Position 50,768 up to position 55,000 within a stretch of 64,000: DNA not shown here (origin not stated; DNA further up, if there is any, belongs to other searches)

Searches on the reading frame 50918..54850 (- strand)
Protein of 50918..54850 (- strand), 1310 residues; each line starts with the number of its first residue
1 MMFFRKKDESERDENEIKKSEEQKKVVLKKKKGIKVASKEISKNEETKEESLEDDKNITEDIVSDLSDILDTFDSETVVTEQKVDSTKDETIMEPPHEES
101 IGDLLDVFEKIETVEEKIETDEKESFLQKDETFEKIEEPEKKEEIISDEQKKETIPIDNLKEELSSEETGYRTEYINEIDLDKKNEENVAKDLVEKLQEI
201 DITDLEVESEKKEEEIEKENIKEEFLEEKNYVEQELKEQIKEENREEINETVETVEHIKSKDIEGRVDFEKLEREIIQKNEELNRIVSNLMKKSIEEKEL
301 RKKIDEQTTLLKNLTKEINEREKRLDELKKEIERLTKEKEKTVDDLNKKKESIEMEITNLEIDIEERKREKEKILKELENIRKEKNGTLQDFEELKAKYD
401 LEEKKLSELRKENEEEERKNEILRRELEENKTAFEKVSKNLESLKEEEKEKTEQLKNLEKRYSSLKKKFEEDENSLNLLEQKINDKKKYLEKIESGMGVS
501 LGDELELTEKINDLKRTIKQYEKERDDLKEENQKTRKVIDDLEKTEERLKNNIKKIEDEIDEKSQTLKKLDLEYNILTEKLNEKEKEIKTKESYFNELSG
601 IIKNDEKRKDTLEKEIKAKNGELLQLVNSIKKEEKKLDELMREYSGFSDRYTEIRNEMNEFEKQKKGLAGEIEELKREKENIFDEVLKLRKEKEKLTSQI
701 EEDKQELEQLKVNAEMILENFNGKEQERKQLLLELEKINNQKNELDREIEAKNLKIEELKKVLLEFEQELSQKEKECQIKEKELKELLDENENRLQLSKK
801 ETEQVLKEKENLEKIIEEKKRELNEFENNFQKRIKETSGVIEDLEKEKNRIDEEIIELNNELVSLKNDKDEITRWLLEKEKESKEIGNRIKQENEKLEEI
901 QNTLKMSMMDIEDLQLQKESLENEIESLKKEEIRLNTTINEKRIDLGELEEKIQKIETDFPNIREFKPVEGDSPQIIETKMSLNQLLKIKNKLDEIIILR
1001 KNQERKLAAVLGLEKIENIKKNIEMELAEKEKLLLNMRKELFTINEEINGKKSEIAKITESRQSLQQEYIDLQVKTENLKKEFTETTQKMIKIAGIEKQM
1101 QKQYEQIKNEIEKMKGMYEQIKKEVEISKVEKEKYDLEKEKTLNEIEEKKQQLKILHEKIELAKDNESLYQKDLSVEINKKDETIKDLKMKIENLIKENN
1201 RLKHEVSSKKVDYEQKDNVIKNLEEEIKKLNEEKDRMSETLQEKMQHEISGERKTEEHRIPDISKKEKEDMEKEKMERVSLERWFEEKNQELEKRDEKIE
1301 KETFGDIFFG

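Call 17: search_protein_families(library=pfam, proteins=[window:50918-54850:-], max_evalue=0.0001)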
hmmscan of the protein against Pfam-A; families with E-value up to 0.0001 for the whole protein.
window:50918-54850:- (1310 aa): 0 families

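Call 18: search_protein_families(library=ncbifam, proteins=[window:50918-54850:-], max_evalue=0.01)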
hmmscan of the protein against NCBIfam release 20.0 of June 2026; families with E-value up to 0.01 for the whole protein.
window:50918-54850:- (1310 aa): 10 families
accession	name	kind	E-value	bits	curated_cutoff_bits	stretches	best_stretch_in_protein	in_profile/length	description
TIGR02168.1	SMC_prok_B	equivalog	3.9e-24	84.5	567.35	4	315-610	231-522/1181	chromosome segregation protein SMC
TIGR02169.1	SMC_prok_A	equivalog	6.7e-18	63.8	729.4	3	442-751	671-970/1165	chromosome segregation protein SMC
TIGR04523.1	Mplasa_alph_rch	subfamily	2.8e-13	48.7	270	2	506-750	409-648/745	helix-rich protein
NF041034.1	Rad50_Sulf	equivalog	1e-06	26.9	1000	1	293-746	170-621/872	DNA double-strand break repair ATPase Rad50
NF003034.1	PRK03918.1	equivalog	1.4e-06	26.6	700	1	428-711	161-432/878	DNA double-strand break repair ATPase Rad50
NF002572.0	PRK02224.1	equivalog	7e-06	24.6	1087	2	612-871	192-444/888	DNA double-strand break repair ATPase Rad50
NF045487.1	ASRP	equivalog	4e-05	22.4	300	2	365-661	152-472/593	archaea-specific SMC-related protein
NF041035.1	Rad50_Halo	equivalog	8.4e-05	21.1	1000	1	548-961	234-644/883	DNA double-strand break repair ATPase Rad50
TIGR04211.1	SH3_and_anchor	equivalog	0.0025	17.5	65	1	623-715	68-156/198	TIGR04211 family SH3 domain-containing protein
NF040788.1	S-lay_SlaB_Mtsph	equivalog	0.0067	15.4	700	0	509-582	308-381/416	S-layer protein SlaB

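Call 51: search_protein_families(library=pfam, proteins=[window:50918-54850:-], max_evalue=0.1)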
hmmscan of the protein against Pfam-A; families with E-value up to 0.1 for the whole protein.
window:50918-54850:- (1310 aa): 1 family
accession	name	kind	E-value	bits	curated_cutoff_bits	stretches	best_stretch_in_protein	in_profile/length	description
PF17675.6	APG6_N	-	0.0047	17.8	45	1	626-741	10-124/132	Apg6 coiled-coil region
